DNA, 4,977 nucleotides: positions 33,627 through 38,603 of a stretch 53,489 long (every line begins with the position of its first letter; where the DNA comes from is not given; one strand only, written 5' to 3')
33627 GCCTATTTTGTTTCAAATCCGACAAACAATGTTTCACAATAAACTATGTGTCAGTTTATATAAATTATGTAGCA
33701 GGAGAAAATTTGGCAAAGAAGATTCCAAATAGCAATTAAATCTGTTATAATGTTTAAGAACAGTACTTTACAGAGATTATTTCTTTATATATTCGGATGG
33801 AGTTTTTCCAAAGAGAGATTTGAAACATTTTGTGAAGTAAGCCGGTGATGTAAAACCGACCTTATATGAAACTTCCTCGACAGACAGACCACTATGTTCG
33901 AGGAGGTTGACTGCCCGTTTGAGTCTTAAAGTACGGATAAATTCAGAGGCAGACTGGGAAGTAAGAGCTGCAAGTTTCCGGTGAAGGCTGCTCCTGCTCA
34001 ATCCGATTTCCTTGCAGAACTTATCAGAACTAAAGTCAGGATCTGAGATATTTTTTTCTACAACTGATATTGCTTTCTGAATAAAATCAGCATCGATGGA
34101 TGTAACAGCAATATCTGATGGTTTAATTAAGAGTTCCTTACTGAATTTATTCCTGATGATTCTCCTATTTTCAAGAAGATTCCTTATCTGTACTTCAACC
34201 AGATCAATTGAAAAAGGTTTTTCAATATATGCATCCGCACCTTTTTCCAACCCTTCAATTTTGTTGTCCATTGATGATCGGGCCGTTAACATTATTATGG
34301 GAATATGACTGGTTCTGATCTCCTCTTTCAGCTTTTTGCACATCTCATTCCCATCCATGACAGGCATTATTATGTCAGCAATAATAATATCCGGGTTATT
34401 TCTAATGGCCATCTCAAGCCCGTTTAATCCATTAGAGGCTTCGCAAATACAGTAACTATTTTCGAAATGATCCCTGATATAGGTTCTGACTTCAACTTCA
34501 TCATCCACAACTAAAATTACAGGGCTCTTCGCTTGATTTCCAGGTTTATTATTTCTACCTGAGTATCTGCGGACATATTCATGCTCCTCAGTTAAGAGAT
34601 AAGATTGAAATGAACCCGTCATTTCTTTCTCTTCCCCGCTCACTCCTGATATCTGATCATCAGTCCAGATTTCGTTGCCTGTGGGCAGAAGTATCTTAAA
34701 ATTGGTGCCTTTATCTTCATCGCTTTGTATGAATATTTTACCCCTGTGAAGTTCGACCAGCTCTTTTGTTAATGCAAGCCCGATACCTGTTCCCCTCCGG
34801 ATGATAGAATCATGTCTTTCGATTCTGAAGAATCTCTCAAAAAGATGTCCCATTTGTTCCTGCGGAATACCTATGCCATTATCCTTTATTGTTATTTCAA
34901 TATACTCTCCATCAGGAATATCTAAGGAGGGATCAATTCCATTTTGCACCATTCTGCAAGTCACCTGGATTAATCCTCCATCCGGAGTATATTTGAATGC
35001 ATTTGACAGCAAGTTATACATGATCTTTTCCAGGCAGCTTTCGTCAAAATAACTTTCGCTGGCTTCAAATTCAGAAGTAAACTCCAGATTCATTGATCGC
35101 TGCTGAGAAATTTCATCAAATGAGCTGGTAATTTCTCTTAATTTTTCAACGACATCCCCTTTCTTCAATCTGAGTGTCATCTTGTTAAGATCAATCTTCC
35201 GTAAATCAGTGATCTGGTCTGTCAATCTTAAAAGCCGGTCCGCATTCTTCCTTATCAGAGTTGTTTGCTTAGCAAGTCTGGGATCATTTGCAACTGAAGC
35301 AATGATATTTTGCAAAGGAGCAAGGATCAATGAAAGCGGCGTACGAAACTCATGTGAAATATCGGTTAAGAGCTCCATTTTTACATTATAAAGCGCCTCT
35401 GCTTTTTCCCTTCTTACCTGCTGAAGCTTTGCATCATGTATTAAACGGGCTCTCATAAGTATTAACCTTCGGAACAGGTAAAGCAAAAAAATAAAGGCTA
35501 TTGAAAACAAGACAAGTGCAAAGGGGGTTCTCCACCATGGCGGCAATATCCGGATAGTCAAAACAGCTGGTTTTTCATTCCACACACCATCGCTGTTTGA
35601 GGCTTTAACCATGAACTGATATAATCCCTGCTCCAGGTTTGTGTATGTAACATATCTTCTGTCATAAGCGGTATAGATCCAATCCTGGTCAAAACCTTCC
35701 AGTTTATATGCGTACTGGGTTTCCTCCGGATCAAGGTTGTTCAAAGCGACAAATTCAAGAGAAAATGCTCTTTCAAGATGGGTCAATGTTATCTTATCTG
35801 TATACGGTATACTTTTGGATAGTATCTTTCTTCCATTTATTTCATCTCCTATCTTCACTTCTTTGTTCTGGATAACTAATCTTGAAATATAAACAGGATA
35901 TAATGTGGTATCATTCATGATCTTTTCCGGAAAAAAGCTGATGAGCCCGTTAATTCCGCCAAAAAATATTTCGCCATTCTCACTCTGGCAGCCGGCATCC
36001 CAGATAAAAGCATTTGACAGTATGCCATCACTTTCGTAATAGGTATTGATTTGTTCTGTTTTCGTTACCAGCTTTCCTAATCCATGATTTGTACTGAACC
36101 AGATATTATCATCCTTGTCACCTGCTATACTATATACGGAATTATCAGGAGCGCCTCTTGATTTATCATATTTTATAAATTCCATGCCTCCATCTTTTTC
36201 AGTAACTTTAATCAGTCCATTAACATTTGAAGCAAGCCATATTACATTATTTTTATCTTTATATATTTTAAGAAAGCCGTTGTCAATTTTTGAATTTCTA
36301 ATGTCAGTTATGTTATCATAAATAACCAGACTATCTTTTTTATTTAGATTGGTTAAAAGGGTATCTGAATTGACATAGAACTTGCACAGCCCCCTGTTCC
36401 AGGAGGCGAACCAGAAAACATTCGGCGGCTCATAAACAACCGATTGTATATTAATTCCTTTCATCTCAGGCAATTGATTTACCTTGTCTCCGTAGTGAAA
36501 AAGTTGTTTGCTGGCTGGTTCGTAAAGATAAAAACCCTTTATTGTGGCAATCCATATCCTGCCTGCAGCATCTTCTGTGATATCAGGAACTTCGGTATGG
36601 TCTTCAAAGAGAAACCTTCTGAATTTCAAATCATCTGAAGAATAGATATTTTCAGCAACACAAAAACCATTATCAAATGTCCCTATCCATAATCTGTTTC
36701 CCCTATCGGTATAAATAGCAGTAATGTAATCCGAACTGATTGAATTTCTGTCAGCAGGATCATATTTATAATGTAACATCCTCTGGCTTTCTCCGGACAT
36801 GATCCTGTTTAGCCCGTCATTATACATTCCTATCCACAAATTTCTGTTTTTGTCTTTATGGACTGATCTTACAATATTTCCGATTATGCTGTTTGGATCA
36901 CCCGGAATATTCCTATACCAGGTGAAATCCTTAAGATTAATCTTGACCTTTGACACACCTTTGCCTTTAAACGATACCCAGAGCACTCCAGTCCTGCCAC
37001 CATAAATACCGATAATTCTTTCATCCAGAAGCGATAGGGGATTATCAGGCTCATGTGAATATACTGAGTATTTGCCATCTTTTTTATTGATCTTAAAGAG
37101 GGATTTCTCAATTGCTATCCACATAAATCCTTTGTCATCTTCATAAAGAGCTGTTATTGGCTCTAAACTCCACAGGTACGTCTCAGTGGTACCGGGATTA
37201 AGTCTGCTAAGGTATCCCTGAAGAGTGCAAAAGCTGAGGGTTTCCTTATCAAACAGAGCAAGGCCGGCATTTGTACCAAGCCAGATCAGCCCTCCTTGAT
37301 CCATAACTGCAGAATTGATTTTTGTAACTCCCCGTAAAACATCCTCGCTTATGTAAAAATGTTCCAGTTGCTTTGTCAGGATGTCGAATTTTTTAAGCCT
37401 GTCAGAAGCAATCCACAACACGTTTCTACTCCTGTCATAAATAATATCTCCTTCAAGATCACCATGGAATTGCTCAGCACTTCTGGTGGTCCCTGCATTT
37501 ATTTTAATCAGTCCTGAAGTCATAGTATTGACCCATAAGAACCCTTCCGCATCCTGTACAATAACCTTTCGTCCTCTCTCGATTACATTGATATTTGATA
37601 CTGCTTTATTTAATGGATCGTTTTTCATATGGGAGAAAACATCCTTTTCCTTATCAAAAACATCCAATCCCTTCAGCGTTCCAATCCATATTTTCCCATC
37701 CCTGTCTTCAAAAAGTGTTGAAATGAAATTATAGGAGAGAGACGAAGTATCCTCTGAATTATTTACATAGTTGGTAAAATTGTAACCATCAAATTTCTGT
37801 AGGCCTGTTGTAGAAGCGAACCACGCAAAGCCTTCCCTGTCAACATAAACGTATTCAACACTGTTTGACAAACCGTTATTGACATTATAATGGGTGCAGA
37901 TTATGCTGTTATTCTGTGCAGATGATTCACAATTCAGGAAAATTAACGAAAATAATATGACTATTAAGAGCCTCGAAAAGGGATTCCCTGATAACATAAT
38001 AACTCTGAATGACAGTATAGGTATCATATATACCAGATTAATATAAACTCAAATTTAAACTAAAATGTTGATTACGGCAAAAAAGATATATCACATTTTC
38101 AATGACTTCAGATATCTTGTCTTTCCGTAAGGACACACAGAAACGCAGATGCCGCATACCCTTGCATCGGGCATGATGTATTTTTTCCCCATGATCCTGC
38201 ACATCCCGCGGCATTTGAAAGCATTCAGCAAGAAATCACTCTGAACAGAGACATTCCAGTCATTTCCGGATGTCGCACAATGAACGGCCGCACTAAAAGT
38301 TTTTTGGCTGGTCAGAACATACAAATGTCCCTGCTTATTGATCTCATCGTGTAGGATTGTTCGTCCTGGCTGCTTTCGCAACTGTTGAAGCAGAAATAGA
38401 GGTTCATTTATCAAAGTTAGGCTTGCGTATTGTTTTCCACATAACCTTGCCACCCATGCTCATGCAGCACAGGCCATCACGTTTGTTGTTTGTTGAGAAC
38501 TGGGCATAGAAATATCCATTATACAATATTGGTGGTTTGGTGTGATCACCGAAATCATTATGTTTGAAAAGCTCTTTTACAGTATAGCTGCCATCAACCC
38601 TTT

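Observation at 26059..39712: Three copies of a conserved module: a roughly 75-nt cis-element with 21-bp-spaced direct repeats followed by a micro-ORF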

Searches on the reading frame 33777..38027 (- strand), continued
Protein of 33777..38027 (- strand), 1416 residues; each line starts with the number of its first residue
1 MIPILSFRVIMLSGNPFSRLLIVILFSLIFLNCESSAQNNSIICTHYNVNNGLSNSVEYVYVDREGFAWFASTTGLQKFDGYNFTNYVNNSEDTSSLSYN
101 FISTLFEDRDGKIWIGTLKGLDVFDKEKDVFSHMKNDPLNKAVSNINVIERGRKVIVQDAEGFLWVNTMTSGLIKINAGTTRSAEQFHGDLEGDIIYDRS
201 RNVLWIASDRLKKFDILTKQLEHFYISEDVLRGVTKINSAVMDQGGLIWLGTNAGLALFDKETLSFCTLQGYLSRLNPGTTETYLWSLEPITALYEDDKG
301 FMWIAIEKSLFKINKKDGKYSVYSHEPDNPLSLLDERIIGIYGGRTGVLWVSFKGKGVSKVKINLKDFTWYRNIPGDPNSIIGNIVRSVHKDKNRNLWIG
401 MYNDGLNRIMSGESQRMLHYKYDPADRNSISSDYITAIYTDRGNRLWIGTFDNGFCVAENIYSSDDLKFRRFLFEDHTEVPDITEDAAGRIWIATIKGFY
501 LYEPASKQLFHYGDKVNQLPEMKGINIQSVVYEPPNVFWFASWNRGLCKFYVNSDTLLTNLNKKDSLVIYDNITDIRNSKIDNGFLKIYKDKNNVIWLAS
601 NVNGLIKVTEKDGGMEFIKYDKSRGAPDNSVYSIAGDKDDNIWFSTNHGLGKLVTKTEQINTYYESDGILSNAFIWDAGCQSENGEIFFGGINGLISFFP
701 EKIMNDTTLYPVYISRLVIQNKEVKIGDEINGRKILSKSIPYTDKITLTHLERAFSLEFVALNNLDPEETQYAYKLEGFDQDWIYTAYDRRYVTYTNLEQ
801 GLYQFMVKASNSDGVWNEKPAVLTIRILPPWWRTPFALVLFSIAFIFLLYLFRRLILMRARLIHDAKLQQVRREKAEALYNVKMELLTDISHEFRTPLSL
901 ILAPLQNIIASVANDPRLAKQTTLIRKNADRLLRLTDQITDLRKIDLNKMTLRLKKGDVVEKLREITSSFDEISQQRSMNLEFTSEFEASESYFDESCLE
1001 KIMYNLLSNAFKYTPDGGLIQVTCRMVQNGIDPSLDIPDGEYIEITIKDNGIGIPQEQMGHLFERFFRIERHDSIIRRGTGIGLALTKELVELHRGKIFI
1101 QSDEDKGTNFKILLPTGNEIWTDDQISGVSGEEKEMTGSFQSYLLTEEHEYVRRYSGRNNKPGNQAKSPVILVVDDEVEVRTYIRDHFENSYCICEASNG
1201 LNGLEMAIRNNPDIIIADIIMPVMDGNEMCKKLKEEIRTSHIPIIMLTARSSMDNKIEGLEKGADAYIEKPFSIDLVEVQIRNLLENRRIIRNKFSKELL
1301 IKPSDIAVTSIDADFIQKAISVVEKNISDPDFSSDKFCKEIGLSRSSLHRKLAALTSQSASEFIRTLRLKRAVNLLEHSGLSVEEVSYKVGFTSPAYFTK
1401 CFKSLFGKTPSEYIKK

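Call 62: find_encoding_contigs(protein=P0164, flank=10000, max_places=1)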
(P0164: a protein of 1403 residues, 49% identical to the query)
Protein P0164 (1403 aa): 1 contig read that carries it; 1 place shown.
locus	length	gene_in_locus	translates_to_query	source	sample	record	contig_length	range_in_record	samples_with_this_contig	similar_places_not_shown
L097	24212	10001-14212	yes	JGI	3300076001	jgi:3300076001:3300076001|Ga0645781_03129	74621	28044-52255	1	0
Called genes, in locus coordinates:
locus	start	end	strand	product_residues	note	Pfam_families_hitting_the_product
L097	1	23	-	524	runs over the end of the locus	PF00144:Beta-lactamase, PF11954:DUF3471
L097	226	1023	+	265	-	PF05050:Methyltransf_21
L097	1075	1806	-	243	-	PF14511:RE_EcoO109I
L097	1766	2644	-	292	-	PF01555:N6_N4_Mtase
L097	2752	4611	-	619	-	PF17851:GH43_C2, PF04616:Glyco_hydro_43, PF00754:F5_F8_type_C, PF22633:F5_F8_type_C_2 (faint), PF00041:fn3 (faint)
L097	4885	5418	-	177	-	PF04616:Glyco_hydro_43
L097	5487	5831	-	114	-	PF04616:Glyco_hydro_43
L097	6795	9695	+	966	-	PF07715:Plug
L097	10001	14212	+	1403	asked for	PF07494:Reg_prop (faint), PF08450:SGL (faint), PF00512:HisKA (faint), PF07495:Y_Y_Y, PF02518:HATPase_c, PF00072:Response_reg, PF00165:HTH_AraC (faint), PF12833:HTH_18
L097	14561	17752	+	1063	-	PF13620:CarboxypepD_reg, PF13715:CarbopepD_reg_2, PF07715:Plug, PF00593:TonB_dep_Rec_b-barrel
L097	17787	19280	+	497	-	PF14322:SusD-like_3, PF12771:SusD-like_2 (weak), PF07980:SusD_RagB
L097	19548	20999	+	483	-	PF22848:ASD1_dom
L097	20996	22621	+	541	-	PF13229:Beta_helix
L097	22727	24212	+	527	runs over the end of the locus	PF00884:Sulfatase, PF01663:Phosphodiest, PF16347:SGSH_C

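Call 63: find_encoding_contigs(protein=P0153, flank=10000, max_places=1)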
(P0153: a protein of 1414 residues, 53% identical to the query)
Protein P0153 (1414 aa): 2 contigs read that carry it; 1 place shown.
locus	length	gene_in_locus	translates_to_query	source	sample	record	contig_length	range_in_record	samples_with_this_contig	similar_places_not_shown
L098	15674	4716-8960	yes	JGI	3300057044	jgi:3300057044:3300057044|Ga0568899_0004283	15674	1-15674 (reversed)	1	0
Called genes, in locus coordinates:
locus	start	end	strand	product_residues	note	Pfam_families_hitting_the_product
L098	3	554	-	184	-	?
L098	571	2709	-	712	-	PF02469:Fasciclin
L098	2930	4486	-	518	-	PF22842:Pel9A-like_beta_helix, PF13229:Beta_helix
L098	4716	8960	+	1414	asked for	PF07494:Reg_prop (faint), PF07495:Y_Y_Y, PF00512:HisKA, PF02518:HATPase_c, PF00072:Response_reg, PF12833:HTH_18, PF00165:HTH_AraC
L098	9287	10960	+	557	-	PF00884:Sulfatase, PF01663:Phosphodiest, PF16347:SGSH_C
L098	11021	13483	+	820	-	PF02837:Glyco_hydro_2_N, PF13364:BetaGal_ABD2 (faint), PF22666:Glyco_hydro_2_N2, PF00703:Glyco_hydro_2, PF02836:Glyco_hydro_2_C, PF16355:DUF4982, PF18565:Glyco_hydro2_C5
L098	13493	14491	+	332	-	PF00903:Glyoxalase (faint), PF13669:Glyoxalase_4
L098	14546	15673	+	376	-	?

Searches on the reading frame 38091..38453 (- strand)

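Call 6: search_protein_families(library=pfam, proteins=[window:38091-38453:-])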
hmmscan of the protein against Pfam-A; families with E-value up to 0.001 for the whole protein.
window:38091-38453:- (120 aa): 0 families

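Call 78: search_protein_families(library=ncbifam, proteins=[window:38091-38453:-], max_evalue=1)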
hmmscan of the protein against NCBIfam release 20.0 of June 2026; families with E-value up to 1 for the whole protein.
window:38091-38453:- (120 aa): 1 family
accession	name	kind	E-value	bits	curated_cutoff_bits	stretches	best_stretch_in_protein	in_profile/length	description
NF007204.0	PRK09625.1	equivalog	0.51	10.4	125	0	96-110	90-104/133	pyruvate flavodoxin oxidoreductase subunit delta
